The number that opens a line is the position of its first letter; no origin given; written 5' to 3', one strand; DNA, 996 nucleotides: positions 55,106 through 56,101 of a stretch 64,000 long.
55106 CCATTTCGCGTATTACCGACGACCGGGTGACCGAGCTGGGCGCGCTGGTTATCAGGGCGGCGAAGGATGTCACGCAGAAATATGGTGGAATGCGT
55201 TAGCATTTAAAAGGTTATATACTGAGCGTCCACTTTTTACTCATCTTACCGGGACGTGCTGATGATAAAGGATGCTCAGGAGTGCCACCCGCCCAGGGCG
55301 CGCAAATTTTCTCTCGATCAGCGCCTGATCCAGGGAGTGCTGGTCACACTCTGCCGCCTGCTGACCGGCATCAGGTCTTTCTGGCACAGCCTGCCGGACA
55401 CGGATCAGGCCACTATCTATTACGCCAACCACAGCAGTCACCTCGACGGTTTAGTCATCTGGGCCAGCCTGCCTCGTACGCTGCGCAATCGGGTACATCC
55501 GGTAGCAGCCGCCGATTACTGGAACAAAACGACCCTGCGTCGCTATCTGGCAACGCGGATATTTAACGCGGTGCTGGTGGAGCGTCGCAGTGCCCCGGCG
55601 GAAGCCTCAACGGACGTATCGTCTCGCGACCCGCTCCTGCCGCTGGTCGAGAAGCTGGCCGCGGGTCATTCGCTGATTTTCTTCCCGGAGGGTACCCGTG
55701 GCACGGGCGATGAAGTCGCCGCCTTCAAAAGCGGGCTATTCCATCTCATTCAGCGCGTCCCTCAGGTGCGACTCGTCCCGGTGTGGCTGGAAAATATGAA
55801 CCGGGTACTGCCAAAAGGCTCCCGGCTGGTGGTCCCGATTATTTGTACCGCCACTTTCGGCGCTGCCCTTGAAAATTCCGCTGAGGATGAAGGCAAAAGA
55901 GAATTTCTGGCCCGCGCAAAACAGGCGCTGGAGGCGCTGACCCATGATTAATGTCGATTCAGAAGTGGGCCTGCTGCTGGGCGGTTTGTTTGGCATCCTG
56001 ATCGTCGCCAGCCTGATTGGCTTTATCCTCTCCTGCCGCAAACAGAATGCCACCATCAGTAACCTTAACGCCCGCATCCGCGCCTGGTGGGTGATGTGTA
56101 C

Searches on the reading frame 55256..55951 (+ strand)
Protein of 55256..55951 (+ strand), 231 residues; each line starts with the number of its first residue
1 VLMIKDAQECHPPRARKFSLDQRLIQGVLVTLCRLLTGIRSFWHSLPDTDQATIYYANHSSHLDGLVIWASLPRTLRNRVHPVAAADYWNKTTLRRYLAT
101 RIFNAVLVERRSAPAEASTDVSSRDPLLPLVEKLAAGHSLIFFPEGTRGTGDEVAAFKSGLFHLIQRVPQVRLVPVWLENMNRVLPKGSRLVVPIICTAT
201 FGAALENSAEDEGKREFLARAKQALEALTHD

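Call 29: search_protein_families(library=pfam, proteins=[window:55256-55951:+], max_evalue=0.001)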
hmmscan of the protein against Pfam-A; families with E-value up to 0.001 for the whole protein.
window:55256-55951:+ (231 aa): 1 family
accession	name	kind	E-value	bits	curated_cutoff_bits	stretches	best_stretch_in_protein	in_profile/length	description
PF01553.26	Acyltransferase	-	1.4e-15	57.7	23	1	50-178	13-131/132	Acyltransferase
